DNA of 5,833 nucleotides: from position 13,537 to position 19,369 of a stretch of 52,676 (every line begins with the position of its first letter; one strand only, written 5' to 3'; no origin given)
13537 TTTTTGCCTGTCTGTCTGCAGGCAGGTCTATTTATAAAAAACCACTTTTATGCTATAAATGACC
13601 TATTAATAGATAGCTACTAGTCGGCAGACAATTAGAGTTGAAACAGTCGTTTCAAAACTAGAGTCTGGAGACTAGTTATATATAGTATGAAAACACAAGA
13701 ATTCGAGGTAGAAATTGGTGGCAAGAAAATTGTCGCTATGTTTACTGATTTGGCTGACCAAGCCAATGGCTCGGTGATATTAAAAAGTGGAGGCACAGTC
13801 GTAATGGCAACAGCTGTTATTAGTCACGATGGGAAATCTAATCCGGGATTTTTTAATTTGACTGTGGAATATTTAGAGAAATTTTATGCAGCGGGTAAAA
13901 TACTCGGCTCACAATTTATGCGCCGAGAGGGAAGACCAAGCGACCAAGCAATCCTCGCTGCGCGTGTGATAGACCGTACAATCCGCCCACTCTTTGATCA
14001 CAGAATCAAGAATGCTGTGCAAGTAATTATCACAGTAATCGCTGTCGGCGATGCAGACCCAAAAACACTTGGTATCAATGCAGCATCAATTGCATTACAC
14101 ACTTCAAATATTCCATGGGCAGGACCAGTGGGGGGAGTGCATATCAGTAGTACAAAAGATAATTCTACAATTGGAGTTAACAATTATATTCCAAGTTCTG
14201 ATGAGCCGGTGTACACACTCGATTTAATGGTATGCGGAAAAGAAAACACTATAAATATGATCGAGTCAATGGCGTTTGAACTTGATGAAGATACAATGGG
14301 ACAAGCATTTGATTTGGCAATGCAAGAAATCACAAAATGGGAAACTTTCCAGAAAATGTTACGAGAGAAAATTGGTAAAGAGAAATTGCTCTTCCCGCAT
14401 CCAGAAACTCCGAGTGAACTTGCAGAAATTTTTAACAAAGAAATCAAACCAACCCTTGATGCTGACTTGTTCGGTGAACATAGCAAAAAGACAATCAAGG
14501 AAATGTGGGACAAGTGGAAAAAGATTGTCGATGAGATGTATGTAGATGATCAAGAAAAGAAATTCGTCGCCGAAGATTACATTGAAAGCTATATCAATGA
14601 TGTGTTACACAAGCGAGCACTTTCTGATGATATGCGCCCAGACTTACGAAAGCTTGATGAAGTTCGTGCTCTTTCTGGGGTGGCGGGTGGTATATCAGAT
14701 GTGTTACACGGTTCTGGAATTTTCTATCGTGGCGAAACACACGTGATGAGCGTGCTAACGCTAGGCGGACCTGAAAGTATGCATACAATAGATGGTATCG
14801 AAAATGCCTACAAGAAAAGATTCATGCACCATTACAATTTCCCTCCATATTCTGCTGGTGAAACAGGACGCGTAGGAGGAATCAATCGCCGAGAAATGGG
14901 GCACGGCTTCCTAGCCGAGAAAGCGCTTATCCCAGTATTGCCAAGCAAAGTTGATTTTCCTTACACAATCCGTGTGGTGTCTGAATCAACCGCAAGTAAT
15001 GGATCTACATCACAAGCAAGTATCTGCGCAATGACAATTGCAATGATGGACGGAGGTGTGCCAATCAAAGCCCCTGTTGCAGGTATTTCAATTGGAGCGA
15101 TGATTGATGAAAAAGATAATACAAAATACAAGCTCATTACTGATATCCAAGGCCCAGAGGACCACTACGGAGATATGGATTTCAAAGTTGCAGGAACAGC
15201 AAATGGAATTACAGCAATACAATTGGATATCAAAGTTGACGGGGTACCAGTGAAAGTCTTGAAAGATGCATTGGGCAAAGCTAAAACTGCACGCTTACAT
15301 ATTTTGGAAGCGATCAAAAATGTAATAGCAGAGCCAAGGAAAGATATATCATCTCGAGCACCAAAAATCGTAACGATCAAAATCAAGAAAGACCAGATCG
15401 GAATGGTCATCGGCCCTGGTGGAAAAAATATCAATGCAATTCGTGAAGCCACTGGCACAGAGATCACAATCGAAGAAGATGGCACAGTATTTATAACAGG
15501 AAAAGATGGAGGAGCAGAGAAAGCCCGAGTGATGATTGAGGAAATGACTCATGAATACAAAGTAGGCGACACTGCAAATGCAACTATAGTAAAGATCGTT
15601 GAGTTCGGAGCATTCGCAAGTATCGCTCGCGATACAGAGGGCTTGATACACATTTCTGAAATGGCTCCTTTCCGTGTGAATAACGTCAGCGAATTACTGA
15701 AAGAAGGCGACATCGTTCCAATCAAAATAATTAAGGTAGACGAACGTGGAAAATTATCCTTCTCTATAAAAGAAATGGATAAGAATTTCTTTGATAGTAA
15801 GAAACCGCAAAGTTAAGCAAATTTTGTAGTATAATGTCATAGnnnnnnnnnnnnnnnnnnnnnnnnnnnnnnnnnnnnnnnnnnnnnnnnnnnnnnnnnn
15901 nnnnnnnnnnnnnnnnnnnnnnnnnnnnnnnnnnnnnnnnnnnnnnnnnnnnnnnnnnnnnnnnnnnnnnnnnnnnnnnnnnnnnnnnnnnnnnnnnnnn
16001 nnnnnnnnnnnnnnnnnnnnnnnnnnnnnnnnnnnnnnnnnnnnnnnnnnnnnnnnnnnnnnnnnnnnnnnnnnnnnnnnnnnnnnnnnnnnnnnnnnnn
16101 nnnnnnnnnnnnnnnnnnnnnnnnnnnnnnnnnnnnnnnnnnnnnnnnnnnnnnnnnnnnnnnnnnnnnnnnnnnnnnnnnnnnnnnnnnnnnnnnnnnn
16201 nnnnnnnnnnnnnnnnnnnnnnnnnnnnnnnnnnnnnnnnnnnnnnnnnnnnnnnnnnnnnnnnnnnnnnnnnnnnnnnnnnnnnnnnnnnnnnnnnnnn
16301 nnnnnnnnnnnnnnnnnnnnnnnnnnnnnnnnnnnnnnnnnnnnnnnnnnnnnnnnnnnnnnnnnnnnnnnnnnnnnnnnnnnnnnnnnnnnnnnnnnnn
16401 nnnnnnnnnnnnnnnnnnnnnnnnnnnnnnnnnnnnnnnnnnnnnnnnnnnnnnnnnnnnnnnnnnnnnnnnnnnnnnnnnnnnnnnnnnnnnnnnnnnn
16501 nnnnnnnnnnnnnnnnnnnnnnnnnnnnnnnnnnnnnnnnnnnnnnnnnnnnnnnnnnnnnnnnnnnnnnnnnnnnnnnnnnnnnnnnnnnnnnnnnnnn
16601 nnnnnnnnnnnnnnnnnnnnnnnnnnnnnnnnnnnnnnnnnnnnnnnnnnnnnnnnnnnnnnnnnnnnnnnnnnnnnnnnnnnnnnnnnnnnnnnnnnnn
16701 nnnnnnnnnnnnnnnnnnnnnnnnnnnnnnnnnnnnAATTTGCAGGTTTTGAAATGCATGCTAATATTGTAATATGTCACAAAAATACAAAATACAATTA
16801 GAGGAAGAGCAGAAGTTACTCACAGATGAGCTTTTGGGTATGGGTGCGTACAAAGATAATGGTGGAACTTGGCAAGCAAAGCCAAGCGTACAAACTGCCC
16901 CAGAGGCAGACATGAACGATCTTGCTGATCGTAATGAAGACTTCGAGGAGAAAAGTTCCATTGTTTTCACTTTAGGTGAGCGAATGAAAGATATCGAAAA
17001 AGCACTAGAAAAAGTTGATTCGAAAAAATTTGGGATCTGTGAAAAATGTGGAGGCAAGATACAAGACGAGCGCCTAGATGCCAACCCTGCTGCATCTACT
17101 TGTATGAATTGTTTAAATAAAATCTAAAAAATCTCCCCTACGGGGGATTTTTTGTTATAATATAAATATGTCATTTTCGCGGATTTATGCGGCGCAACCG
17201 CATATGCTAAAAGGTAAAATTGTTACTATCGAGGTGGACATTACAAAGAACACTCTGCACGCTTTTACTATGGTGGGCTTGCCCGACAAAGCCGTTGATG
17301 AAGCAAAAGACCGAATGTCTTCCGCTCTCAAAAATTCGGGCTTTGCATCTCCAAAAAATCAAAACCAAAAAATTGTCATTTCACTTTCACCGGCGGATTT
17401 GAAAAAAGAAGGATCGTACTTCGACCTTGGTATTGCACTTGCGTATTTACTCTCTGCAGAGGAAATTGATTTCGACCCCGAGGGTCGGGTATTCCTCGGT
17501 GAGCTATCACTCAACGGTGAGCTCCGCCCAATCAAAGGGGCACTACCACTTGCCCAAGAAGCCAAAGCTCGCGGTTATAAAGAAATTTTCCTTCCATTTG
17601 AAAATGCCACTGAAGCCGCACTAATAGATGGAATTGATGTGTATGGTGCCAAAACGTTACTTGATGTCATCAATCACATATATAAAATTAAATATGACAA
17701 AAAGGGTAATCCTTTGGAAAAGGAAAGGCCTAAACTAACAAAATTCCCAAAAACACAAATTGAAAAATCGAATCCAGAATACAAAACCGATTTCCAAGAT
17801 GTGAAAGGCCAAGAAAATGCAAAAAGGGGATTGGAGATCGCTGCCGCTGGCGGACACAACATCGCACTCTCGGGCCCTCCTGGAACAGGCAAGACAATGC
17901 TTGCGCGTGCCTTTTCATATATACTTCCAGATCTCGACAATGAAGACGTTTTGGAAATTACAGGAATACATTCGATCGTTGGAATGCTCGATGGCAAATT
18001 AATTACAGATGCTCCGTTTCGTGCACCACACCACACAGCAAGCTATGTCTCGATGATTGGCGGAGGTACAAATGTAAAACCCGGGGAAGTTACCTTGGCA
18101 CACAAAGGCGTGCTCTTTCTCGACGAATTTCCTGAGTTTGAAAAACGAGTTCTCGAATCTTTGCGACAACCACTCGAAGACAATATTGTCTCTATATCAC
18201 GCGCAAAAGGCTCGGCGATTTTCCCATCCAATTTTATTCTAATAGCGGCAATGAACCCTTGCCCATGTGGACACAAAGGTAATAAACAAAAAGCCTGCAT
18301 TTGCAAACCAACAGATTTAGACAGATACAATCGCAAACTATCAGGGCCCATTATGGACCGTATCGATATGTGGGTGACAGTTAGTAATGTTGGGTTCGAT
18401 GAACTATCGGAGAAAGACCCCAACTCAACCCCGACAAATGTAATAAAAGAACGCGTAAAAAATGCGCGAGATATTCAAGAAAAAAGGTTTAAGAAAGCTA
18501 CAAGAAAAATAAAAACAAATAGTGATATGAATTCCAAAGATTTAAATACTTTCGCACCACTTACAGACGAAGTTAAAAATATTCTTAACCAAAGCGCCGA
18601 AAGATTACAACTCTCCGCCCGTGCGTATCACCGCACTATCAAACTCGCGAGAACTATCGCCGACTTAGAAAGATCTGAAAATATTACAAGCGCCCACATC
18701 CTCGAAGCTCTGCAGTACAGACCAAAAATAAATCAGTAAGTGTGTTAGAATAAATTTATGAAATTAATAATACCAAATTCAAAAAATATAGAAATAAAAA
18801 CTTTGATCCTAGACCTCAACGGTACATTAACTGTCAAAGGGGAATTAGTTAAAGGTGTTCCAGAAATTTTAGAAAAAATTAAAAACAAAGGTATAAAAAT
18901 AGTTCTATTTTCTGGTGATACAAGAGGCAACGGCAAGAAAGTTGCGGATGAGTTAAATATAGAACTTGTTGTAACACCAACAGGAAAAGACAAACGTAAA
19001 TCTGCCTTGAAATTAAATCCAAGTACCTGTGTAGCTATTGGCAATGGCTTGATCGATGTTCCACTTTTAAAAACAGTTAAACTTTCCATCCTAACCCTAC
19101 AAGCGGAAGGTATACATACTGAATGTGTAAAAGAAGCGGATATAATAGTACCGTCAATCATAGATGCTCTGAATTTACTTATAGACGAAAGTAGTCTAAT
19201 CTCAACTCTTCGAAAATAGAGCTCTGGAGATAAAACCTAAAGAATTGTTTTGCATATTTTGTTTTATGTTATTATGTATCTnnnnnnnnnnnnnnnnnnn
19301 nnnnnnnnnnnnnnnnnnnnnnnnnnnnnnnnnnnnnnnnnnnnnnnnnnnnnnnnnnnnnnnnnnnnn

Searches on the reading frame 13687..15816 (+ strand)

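Call 108: search_protein_families(library=pfam, proteins=[window:13687-15816:+], max_evalue=0.001)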
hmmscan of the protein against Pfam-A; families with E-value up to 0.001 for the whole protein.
window:13687-15816:+ (709 aa): 7 families
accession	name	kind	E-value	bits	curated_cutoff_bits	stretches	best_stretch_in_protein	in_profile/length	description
PF01138.27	RNase_PH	-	2.7e-41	141.5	25.5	2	19-143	8-130/130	3' exoribonuclease family, domain 1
PF00013.35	KH_1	-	9.1e-14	51.4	21.5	1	562-619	2-66/66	KH domain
PF00575.29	S1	-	6.1e-13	49.4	22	1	624-695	2-74/74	S1 RNA binding domain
PF07650.23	KH_2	-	9.2e-07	29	22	1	555-603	20-68/78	KH domain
PF03725.20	RNase_PH_C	-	1.5e-06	28.5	20.8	0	463-534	2-66/67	3' exoribonuclease family, domain 2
PF22675.2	KH-I_KHDC4-BBP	-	0.00017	21.8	30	1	571-611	8-50/76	KHDC4/BBP-like, KH-domain type I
PF13083.13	KH_KhpA-B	-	0.00019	21.7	32.1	1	558-586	27-55/73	KhpA/KhpB, KH domain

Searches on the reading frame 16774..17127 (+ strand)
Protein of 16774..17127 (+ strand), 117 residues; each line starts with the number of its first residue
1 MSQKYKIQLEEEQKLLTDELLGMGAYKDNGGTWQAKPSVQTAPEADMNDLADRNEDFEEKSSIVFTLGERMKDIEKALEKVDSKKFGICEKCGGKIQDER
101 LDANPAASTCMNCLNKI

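Call 108: search_protein_families(library=pfam, proteins=[window:16774-17127:+], max_evalue=0.001)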
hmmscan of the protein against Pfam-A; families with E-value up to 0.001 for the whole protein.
window:16774-17127:+ (117 aa): 1 family
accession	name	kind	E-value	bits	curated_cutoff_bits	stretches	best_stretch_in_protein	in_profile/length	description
PF01258.23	zf-dskA_traR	-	4e-09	36.8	24.9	1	85-116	2-33/36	Prokaryotic dksA/traR C4-type zinc finger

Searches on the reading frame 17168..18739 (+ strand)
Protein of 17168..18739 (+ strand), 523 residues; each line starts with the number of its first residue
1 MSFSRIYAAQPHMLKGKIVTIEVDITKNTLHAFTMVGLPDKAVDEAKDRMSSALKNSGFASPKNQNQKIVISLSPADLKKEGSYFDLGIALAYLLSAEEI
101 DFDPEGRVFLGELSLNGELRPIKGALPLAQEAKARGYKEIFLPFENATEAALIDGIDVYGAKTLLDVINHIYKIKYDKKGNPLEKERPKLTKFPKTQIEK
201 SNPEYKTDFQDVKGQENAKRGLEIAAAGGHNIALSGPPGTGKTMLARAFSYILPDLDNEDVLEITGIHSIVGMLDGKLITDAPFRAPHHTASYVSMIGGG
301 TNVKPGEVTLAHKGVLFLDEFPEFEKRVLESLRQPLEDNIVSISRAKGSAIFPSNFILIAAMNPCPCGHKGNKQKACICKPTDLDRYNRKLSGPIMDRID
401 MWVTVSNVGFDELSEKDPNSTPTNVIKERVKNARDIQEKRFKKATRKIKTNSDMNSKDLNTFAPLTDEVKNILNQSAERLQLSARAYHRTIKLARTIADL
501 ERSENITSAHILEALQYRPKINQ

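Call 108: search_protein_families(library=pfam, proteins=[window:17168-18739:+], max_evalue=0.001)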
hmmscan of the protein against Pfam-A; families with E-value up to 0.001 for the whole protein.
window:17168-18739:+ (523 aa): 8 families
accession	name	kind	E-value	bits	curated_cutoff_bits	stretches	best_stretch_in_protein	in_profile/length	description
PF01078.27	Mg_chelatase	-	3.2e-89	298.2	20.3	1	208-409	1-203/207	Magnesium chelatase, subunit ChlI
PF13541.12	ChlI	-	1.5e-37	128.7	27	1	21-146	1-121/121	Subunit ChlI of Mg-chelatase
PF13335.12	Mg_chelatase_C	-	8.5e-30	103.6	26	1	422-518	3-94/94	Magnesium chelatase, subunit ChlI C-terminal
PF07728.20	AAA_5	-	5.7e-12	46.3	22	1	298-373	50-130/139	AAA domain (dynein-related subfamily)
PF00493.29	MCM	-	3.9e-09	36.4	23.3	1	300-406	109-205/224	MCM P-loop domain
PF00158.32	Sigma54_activat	-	4.7e-05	23.6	20.2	1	221-362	14-141/168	Sigma-54 interaction domain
PF05496.18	RuvB_N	-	8.6e-05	22.8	27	0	209-248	6-52/159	Holliday junction DNA helicase RuvB P-loop domain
PF00004.35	AAA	-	0.0001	23.2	21.2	1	233-324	2-69/131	ATPase family associated with various cellular activities (AAA)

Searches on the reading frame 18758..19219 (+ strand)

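Call 108: search_protein_families(library=pfam, proteins=[window:18758-19219:+], max_evalue=0.001)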
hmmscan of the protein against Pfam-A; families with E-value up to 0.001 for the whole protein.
window:18758-19219:+ (153 aa): 3 families
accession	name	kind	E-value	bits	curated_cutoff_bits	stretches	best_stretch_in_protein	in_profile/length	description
PF00702.32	Hydrolase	-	4.1e-10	40.8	26.4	1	30-105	99-188/191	haloacid dehalogenase-like hydrolase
PF08282.18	Hydrolase_3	-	1.3e-08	35.4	20.9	0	16-72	1-58/255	haloacid dehalogenase-like hydrolase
PF13344.12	Hydrolase_6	-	1.1e-05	25.8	27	1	17-67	2-52/101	Haloacid dehalogenase-like hydrolase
